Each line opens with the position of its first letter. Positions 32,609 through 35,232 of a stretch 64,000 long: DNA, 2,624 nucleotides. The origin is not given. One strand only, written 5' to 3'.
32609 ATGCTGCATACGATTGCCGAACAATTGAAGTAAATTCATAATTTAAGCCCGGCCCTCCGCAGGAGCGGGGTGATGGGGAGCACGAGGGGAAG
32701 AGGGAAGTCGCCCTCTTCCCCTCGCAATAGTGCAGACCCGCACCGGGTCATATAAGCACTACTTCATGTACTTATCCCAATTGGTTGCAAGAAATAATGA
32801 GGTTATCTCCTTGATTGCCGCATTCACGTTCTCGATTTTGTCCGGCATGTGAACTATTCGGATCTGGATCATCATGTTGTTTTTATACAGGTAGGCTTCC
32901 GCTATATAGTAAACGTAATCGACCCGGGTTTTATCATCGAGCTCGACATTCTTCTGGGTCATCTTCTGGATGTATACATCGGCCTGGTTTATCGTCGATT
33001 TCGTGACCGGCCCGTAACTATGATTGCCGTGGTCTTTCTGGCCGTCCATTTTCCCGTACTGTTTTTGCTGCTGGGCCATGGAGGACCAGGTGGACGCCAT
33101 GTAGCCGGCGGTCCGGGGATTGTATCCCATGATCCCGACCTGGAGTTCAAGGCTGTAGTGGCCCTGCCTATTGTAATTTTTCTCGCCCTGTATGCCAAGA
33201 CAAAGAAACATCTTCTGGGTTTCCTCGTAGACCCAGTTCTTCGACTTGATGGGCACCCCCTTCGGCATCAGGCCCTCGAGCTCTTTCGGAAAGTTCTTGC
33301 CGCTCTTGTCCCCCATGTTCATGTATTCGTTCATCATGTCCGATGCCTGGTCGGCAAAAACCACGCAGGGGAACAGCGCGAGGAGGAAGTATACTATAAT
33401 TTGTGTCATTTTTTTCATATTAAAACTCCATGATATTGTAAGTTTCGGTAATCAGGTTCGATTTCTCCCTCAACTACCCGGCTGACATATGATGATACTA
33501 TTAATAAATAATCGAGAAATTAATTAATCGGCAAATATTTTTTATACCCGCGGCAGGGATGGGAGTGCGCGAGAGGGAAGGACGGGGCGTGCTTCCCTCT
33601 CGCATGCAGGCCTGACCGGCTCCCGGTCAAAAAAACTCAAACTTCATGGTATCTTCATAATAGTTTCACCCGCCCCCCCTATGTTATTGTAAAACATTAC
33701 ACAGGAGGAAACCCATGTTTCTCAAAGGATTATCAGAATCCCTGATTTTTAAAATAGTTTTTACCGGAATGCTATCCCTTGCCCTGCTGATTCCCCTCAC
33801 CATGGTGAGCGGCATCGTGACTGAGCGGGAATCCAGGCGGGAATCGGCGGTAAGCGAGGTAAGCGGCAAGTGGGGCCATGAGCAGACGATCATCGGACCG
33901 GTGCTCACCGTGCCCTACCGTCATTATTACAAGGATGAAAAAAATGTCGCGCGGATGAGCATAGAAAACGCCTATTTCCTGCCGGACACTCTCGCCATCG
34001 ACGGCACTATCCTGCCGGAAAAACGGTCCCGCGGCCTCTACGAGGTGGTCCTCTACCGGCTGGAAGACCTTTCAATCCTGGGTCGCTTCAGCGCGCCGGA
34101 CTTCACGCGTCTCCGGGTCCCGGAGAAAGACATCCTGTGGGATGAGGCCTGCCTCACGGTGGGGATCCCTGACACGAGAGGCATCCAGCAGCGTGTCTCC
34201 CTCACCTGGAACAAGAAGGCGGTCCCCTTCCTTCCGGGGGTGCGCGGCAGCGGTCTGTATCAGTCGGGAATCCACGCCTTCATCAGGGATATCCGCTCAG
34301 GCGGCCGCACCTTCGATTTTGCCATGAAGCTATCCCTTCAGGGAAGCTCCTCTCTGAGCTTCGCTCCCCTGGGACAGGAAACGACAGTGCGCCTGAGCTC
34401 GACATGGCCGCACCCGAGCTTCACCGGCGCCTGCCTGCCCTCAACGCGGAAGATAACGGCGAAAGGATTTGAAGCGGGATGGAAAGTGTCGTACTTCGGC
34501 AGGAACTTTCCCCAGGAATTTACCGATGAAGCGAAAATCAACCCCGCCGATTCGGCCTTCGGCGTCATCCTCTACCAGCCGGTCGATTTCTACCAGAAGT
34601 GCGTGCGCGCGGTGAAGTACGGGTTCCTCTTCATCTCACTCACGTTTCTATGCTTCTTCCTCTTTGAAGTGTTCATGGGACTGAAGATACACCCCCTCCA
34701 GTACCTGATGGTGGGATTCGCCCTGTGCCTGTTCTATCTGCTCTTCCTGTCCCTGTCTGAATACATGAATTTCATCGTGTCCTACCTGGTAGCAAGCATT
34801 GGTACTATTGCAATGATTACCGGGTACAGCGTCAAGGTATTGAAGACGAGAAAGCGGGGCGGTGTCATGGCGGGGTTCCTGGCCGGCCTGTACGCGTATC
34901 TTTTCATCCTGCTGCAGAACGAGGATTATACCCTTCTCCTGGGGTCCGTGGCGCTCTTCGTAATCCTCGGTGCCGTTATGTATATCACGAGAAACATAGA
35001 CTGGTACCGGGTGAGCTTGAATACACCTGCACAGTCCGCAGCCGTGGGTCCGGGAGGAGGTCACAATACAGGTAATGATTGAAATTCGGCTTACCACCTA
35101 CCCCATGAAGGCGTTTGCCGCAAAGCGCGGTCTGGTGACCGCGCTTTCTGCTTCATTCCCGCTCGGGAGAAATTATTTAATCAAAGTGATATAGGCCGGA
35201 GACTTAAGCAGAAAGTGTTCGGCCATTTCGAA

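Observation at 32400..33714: A gene flanked by 21-bp direct repeats inserted between creC and creD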

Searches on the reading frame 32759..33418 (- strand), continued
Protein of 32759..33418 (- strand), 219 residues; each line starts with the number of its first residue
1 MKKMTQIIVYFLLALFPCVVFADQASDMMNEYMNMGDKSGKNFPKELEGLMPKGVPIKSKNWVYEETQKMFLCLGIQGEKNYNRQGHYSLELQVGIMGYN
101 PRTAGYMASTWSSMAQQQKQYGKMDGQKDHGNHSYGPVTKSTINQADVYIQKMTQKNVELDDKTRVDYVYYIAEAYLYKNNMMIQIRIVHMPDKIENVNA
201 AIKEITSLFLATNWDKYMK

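Call 57: predict_structure(alignment_id=A1)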
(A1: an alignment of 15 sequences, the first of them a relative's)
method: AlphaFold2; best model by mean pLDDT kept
length: 219 residues; sequences in the alignment: 15
mean_pLDDT: 80.3   pTM: 0.76
mean pLDDT of the five models: 80.3, 78.5, 77.7, 76.9, 74.1
residues with pLDDT >= 90: 92; 70-90: 76; 50-70: 29; < 50: 22
segments of 3 or more residues with pLDDT < 50: 1-6, 11-26
pLDDT, mean of each block of 10 residues (from residue 1): 50 46 49 59 87 92 69 87 82 89 73 75 82 94 94 92 89 92 92 92 97 85
secondary structure, 60 per line:
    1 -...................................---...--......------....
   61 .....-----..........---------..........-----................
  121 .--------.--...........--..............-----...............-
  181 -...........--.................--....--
elements in order: H2-36 H45-50 E57-65 E71-80 E90-99 H105-121 E133-143 E146-159 E165-179 E182-192 H195-211 H214-217

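Call 62: fold_search(model_id=the predicted structure, library=pdb)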
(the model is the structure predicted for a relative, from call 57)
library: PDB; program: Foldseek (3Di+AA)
matches with E <= 10: 1102; with E <= 0.001: 0
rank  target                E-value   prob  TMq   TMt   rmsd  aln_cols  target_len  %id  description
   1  2lnj_MODEL_1_A        5.8e-03  0.77  0.23  0.27  13.4       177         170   11  Solution Structure of Cyanobacterial PsbP (CyanoP) from Synechocystis sp. PCC 6803 (released 2012-06-06)
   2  3lyd_B                7.5e-03  0.75  0.20  0.26  13.4       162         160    8  Crystal structure of Putative uncharacterized protein from Jonesia denitrificans (released 2010-03-09)
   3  3lyd_A                1.1e-02  0.92  0.26  0.33  11.9       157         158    8  Crystal structure of Putative uncharacterized protein from Jonesia denitrificans (released 2010-03-09)
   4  6e8a_A                1.4e-02  0.63  0.19  0.25  16.5       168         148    8  Crystal structure of DcrB from Salmonella enterica at 1.92 Angstroms resolution (released 2018-10-31)
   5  4rth_B                1.6e-02  0.84  0.25  0.31  11.9       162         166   10  The crystal structure of PsbP from Zea mays (released 2015-03-11)
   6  4esq                  1.9e-02  0.98  0.38  0.41   8.0       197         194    9  Crystal structure of the extracellular domain of PknH from Mycobacterium tuberculosis (released 2012-07-18)
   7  2d4r_C                1.9e-02  0.54  0.20  0.26   9.4       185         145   10  Crystal structure of TTHA0849 from Thermus thermophilus HB8 (released 2005-12-13)
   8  2d4r_A                2.0e-02  0.41  0.18  0.23   9.7       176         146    9  Crystal structure of TTHA0849 from Thermus thermophilus HB8 (released 2005-12-13)
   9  2pso_B                2.9e-02  0.30  0.18  0.19  15.9       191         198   10  Human StarD13 (DLC2) lipid transfer and protein localization domain (released 2007-05-15)
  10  4rth_A                3.1e-02  0.69  0.24  0.29  10.9       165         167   10  The crystal structure of PsbP from Zea mays (released 2015-03-11)
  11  6e8a_B                3.8e-02  0.47  0.20  0.27  16.4       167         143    7  Crystal structure of DcrB from Salmonella enterica at 1.92 Angstroms resolution (released 2018-10-31)
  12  7cu9_B                4.5e-02  0.93  0.37  0.41   7.6       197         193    9  Crystal structure of the soluble domain of TiME protein from Mycobacterium smegmatis (released 2021-08-25)
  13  3qsz_A                4.7e-02  0.16  0.14  0.16  17.9       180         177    9  Crystal Structure of the STAR-related lipid transfer protein (fragment 25-204) from Xanthomonas axonopodis at the reso (released 2011-04-20)
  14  5yfg_MODEL_1_A        5.0e-02  0.80  0.26  0.29  12.0       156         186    8  SOLUTION STRUCTURE OF HUMAN MOG1 (released 2017-11-01)
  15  3uid_A                5.3e-02  0.13  0.14  0.17  16.5       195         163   11  Crystal Structure of Protein Ms6760 from Mycobacterium smegmatis (released 2011-11-23)
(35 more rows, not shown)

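Call 80: search_protein_families(library=ncbifam, proteins=[window:32759-33418:-], max_evalue=0.01)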
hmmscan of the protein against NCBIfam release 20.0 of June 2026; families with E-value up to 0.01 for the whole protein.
window:32759-33418:- (219 aa): 0 families

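Call 81: search_solved_structures(query=A1, max_evalue=10)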
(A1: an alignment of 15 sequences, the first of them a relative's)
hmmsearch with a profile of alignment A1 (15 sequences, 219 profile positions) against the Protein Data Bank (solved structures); distinct sequences matched with E-value up to 10: 5.
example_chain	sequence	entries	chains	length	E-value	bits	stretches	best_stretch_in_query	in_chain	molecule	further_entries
8q87_Bv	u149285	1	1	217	0.052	16.3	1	75-116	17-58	Ribosomal protein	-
4v3p_LA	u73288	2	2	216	0.19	14.5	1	76-110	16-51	Ribosomal protein | 60S ribosomal protein L1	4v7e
9rvu_HL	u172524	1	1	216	0.43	13.4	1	76-110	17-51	Large ribosomal subunit protein uL1B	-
8br8_Ln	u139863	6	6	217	0.84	12.4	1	79-103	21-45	Ribosomal protein L10a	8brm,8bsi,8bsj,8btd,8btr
7pl2_A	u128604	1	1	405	1.6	11.5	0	99-137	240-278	Putative endo-beta-N-acetylglucosaminidase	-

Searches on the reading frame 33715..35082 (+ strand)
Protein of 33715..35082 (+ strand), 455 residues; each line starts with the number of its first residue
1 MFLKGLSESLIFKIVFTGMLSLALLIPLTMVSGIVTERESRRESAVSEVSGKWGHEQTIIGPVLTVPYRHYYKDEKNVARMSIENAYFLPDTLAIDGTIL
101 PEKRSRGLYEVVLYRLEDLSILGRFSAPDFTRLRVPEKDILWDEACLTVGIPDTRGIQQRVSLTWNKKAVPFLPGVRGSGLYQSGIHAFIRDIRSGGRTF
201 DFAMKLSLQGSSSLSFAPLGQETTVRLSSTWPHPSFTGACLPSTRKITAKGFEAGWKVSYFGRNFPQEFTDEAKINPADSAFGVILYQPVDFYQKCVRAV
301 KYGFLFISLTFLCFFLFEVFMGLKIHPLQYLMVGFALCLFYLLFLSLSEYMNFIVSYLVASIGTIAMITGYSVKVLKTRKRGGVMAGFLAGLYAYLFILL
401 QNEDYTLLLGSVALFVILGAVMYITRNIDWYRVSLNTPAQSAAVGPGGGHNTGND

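Call 12: search_protein_families(library=pfam, proteins=[window:33715-35082:+], max_evalue=0.01)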
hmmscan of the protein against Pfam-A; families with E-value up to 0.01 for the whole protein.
window:33715-35082:+ (455 aa): 2 families
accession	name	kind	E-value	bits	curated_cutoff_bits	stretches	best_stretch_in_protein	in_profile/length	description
PF06123.17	CreD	-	9e-156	519.5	23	1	10-431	2-428/428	Inner membrane protein CreD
PF23711.1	DUF7156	-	0.0029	18.1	27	1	400-428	21-49/53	Family of unknown function (DUF7156)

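Call 30: list_cluster_members(proteins=[P0001, P0008, P0010, window:33715-35082:+])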
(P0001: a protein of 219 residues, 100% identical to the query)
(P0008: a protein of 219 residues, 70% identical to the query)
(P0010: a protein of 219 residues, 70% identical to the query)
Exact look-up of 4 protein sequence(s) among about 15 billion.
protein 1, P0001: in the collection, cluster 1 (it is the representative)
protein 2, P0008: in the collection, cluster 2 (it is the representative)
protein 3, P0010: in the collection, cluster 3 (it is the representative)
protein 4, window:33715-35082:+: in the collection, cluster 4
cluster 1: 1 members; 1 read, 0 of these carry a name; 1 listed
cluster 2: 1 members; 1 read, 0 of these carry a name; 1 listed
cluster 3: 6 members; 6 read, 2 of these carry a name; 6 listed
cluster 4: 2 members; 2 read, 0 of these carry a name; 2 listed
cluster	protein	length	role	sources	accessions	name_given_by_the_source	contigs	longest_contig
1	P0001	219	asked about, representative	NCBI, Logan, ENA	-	-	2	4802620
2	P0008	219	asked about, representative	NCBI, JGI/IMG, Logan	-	-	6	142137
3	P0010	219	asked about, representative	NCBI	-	-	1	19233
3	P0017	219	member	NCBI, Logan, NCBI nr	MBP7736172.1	MAG: hypothetical protein KA369_09395 [Spirochaetes bacterium] | hypothetical protein [Spirochaetota bacterium]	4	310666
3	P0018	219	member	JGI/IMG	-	hypothetical protein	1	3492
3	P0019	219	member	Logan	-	-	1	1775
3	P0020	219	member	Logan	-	-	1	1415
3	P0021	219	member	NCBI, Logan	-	-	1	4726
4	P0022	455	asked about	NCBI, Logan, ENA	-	-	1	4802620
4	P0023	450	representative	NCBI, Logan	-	-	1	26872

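Call 35: find_related_loci(query=window:33715-35082:+, collection=metagenome_contigs, flank=4000)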
Query window:33715-35082:+ (455 aa) in metagenome_contigs; peptide patterns used: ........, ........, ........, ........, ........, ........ (x = any residue, [..] = any of these).
112 stretches matched a pattern; 35 encode a relative of the query (tblastn E <= 1e-3); 35 distinct loci.
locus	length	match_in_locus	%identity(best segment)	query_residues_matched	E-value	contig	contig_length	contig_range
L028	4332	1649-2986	86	1-446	0e+0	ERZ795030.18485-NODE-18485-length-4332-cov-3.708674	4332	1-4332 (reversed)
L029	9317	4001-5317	88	1-439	0e+0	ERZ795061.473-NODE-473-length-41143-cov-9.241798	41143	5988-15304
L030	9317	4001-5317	88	1-439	0e+0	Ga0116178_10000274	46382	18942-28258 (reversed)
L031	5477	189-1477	82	1-442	0e+0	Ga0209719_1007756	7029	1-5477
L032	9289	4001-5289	82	1-442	0e+0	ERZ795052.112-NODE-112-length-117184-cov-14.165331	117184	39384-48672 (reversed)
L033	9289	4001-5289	82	1-442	0e+0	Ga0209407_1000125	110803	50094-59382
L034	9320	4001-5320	60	1-436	7e-178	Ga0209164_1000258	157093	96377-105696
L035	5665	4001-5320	60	1-436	2e-178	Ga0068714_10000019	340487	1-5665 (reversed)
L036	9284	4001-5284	57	11-435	1e-159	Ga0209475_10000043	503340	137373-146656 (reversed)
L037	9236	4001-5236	50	29-438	7e-135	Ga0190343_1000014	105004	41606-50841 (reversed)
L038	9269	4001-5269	44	6-431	7e-120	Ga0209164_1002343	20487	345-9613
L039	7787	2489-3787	45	7-437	6e-119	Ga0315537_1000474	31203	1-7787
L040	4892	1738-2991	44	8-430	1e-116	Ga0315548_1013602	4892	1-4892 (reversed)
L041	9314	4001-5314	43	8-431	3e-115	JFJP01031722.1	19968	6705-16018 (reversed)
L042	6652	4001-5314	43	8-431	3e-115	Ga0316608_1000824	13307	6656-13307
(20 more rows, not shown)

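Call 80: search_protein_families(library=ncbifam, proteins=[window:33715-35082:+], max_evalue=0.01)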
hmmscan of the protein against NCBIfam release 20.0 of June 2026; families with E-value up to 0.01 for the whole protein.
window:33715-35082:+ (455 aa): 1 family
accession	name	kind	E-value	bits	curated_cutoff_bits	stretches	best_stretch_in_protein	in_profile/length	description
NF008712.1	PRK11715.1-1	equivalog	2.1e-153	511.2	275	1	9-432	2-429/429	cell envelope integrity protein CreD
